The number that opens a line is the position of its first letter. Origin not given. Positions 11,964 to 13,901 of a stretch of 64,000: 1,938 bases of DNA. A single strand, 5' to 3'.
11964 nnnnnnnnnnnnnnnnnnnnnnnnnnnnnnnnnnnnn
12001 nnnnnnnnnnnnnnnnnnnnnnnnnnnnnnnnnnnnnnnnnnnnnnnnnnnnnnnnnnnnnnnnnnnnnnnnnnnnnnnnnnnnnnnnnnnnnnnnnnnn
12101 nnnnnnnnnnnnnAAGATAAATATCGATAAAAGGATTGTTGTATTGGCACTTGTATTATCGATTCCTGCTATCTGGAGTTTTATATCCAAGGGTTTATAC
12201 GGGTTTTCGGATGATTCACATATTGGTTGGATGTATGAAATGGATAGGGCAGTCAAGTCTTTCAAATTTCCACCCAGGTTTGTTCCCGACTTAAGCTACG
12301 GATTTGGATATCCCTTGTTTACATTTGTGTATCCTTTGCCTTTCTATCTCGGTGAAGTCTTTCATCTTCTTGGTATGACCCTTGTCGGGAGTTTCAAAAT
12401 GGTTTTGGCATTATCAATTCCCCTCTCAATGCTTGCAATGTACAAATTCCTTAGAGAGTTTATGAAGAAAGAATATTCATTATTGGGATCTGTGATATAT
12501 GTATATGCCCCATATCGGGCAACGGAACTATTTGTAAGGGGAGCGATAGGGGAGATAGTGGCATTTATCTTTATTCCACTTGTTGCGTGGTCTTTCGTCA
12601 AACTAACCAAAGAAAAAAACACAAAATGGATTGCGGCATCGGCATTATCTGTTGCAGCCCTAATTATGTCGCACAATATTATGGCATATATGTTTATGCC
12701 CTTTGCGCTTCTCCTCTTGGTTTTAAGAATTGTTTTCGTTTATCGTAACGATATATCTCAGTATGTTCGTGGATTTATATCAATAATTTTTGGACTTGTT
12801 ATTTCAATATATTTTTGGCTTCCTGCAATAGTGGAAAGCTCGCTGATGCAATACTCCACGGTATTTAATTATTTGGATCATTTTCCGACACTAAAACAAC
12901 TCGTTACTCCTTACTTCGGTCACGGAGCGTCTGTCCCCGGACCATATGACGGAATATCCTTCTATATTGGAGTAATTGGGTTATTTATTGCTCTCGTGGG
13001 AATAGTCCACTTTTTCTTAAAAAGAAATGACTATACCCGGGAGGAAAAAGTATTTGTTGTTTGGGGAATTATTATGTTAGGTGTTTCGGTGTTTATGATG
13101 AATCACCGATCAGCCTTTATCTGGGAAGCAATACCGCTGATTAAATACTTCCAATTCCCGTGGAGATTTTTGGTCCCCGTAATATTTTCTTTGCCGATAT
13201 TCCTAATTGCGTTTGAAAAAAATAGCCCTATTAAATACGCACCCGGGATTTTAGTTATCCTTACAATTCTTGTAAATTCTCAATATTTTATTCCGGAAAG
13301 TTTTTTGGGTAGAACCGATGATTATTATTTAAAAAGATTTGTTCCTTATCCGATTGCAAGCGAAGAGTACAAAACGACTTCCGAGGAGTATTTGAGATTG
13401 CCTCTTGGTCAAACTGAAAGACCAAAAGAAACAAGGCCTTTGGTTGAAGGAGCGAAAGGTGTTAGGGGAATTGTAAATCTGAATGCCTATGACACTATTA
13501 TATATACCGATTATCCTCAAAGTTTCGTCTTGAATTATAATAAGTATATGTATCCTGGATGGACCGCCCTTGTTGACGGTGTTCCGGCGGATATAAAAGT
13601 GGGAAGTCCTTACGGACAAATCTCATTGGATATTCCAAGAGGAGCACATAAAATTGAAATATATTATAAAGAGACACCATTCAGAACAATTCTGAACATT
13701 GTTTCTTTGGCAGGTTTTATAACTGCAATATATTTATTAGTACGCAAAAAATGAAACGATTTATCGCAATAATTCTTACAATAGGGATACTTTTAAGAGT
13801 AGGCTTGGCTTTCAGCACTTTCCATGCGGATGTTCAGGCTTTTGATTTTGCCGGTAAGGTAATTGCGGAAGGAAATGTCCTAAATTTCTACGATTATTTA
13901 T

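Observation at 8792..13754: Tandem triplication of an unclassified GT-C-like module, two copies fused into one 1094-aa protein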

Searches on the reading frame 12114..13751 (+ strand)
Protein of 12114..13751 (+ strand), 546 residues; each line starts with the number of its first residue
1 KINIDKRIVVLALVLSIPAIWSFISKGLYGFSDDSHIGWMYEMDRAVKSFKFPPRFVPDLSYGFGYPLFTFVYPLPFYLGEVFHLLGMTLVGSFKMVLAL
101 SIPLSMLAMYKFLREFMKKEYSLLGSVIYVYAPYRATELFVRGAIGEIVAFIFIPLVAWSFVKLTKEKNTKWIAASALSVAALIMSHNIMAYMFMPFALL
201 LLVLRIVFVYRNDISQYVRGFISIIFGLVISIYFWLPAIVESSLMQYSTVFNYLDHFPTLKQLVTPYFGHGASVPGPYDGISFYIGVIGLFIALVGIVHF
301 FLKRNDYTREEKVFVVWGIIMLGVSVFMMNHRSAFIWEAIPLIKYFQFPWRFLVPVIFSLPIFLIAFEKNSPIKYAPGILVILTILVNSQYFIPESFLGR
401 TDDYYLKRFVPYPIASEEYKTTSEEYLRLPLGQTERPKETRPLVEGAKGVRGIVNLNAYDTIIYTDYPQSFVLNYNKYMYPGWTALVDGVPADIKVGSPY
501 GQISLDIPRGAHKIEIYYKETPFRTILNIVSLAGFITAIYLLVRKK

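Call 28: find_homologous_proteins(query=window:12114-13751:+, max_evalue=0.00001)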
Query window:12114-13751:+ (546 aa): 775 proteins with E <= 0.00001 among 8000 candidates; the best 120 are listed.
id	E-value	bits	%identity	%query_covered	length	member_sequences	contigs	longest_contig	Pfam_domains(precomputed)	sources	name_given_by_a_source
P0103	1.0e-207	710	57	99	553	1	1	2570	-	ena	-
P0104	1.2e-206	706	57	97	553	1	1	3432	-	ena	-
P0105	5.6e-206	704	58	99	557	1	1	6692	-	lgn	-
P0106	1.1e-205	703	57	99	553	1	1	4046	-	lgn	-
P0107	1.3e-205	703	57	97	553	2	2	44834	PF10131.16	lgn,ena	-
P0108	1.2e-204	699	56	99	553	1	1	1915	-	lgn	-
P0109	2.3e-204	698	57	97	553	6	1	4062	PF10131.16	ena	-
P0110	2.7e-204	698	58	99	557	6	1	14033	PF20176.4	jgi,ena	-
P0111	3.4e-204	698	57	100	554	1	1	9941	PF10131.16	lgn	-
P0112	4.8e-204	697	56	99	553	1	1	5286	PF10131.16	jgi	jgi:hypothetical protein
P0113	6.1e-204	697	59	95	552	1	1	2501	PF10131.16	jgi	jgi:hypothetical protein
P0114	2.4e-203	695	57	99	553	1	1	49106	-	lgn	-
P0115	6.2e-203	694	57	97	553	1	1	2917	PF13231.13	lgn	-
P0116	3.7e-201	688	56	99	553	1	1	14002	PF10131.16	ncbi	-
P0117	5.6e-201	687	57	99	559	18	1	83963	PF10131.16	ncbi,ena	-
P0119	3.4e-200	685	57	99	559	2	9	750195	PF10131.16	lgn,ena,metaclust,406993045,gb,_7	metaclust:\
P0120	3.4e-200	685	57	97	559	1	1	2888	PF10131.16,PF20176.4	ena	-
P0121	1.6e-199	682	57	95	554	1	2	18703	PF10131.16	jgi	jgi:hypothetical protein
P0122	7.0e-199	680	56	99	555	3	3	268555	PF10131.16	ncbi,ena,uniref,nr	ncbi:hypothetical protein A2V61_04385 [Candidatus Woesebacteria bacterium RBG_19FT_COMBO_47_8]|unire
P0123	8.8e-199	680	56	100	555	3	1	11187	PF10131.16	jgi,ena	-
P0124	9.7e-199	680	56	99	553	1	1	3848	PF10131.16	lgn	-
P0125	2.0e-198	679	57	98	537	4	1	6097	PF10131.16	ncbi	ncbi:MAG: hypothetical protein UT96_C0046G0006, partial [Candidatus Woesebacteria bacterium GW2011_G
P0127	3.7e-198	678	55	99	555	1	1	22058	PF10131.16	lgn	-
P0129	6.8e-198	677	57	95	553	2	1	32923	PF10131.16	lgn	-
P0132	2.7e-197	675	56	97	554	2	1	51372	PF10131.16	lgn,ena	-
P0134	6.1e-197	674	56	100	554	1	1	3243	PF10131.16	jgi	jgi:hypothetical protein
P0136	2.4e-196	672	56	95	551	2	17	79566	PF10131.16,PF13231.13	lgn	-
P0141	6.7e-194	664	55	99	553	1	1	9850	PF10131.16,PF20176.4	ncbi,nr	ncbi:MAG: 6-pyruvoyl-tetrahydropterin synthase-related protein [bacterium]|nr:6-pyruvoyl-tetrahydrop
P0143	5.4e-192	658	54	99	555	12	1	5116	PF10131.16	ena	-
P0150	4.8e-186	638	53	99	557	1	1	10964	PF10131.16,PF13231.13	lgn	-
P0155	1.5e-183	630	54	99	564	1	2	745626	PF10131.16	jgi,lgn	jgi:hypothetical protein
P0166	2.0e-180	619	52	97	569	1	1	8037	PF10131.16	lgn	-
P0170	4.8e-180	618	52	97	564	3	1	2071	PF10131.16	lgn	-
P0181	1.9e-176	606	52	97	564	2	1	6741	PF10131.16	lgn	-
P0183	3.2e-176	606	51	99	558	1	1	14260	PF10131.16,PF13231.13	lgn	-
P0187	7.2e-175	601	50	99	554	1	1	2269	PF10131.16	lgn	-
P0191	5.7e-174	598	52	97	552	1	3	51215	-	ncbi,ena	ncbi:MAG: glycosyltransferase family 39 protein [Patescibacteria group bacterium]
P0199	2.0e-172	593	48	99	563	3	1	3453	PF10131.16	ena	-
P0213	4.6e-171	589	51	99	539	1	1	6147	PF10131.16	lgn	-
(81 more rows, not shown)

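Call 29: find_encoding_contigs(protein=P0191, flank=10000, max_places=2)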
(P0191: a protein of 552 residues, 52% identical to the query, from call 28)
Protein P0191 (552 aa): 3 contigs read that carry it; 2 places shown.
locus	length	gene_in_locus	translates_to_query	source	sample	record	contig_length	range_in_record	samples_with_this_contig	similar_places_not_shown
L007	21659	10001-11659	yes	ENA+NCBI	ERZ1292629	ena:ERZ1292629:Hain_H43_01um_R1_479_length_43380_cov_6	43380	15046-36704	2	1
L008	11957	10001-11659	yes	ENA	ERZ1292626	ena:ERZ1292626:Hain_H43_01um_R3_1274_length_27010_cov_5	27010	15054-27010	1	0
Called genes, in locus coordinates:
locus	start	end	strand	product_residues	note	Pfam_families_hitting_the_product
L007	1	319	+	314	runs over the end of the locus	PF10111:Glyco_tranf_2_2 (faint), PF13641:Glyco_tranf_2_3, PF00535:Glycos_transf_2, PF13632:Glyco_trans_2_3 (weak)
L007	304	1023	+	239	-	PF00535:Glycos_transf_2 (weak)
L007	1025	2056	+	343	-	PF13439:Glyco_transf_4 (weak), PF00534:Glycos_transf_1, PF13692:Glyco_trans_1_4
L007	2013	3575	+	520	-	-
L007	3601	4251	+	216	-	PF01209:Ubie_methyltran, PF13489:Methyltransf_23, PF13847:Methyltransf_31, PF08241:Methyltransf_11, PF08242:Methyltransf_12, PF13649:Methyltransf_25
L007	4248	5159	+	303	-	PF00535:Glycos_transf_2, PF10111:Glyco_tranf_2_2 (faint), PF13641:Glyco_tranf_2_3, PF13632:Glyco_trans_2_3 (faint)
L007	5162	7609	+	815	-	PF00535:Glycos_transf_2, PF13641:Glyco_tranf_2_3, PF10131:PTPS_related (faint)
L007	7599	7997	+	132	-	-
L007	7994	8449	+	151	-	-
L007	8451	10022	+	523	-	-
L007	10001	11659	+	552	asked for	-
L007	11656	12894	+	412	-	PF09594:GT87, PF05007:Mannosyl_trans (weak)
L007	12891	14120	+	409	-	-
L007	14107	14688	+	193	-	-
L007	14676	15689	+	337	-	PF13310:Virulence_RhuM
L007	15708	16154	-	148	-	PF01230:HIT (faint)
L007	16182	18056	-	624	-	-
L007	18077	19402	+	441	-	PF13231:PMT_2 (weak)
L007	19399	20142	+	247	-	PF00535:Glycos_transf_2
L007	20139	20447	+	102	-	-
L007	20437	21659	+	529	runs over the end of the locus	PF02366:PMT, PF13231:PMT_2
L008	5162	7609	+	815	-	PF00535:Glycos_transf_2, PF13641:Glyco_tranf_2_3, PF10131:PTPS_related (faint)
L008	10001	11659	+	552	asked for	-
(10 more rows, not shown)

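Call 30: find_encoding_contigs(protein=P0122, flank=10000, max_places=2)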
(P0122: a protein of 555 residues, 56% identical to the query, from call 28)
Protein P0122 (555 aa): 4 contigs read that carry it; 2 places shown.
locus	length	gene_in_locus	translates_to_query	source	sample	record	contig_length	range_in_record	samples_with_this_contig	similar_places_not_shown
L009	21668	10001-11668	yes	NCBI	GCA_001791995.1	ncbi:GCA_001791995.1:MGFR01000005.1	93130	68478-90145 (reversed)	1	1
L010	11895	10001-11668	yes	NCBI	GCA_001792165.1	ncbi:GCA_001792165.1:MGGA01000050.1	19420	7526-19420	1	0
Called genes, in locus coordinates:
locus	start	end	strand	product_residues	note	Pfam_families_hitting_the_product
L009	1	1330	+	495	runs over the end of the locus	PF01943:Polysacc_synt, PF13440:Polysacc_synt_3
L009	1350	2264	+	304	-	PF00535:Glycos_transf_2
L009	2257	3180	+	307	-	PF00535:Glycos_transf_2, PF13641:Glyco_tranf_2_3, PF13632:Glyco_trans_2_3 (weak)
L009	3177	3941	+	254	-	PF00535:Glycos_transf_2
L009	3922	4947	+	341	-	PF13439:Glyco_transf_4 (faint), PF00534:Glycos_transf_1, PF13692:Glyco_trans_1_4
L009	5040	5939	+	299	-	PF00535:Glycos_transf_2, PF10111:Glyco_tranf_2_2 (faint), PF13641:Glyco_tranf_2_3, PF13632:Glyco_trans_2_3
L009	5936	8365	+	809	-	PF00535:Glycos_transf_2, PF13641:Glyco_tranf_2_3, PF10131:PTPS_related (weak)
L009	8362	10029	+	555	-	PF09586:YfhO (faint), PF10131:PTPS_related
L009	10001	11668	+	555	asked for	PF10131:PTPS_related (weak)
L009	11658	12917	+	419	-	-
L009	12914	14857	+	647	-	-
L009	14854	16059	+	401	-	PF09594:GT87 (weak), PF05007:Mannosyl_trans (weak)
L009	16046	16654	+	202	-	-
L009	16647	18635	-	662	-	-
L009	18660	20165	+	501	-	PF02366:PMT, PF13231:PMT_2 (weak)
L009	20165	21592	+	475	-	PF13231:PMT_2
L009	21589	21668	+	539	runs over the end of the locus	PF02366:PMT (weak), PF13231:PMT_2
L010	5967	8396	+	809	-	PF00535:Glycos_transf_2, PF13641:Glyco_tranf_2_3, PF10131:PTPS_related (weak)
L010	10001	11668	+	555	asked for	PF10131:PTPS_related (weak)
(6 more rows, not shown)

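Call 73: search_protein_families(library=pfam, proteins=[window:12114-13751:+], max_evalue=1)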
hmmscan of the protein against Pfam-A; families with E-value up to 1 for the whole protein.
window:12114-13751:+ (546 aa): 3 families
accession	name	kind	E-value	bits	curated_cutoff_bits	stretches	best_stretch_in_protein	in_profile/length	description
PF10131.15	PTPS_related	-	1.4e-12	47.4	26.4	1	73-380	5-294/621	6-pyruvoyl-tetrahydropterin synthase related domain; membrane protein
PF20176.3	DUF6541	-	0.00012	21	29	1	97-305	189-393/646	Family of unknown function (DUF6541)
PF13231.12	PMT_2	-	0.00022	21.9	26.1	1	74-204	4-132/160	Dolichyl-phosphate-mannose-protein mannosyltransferase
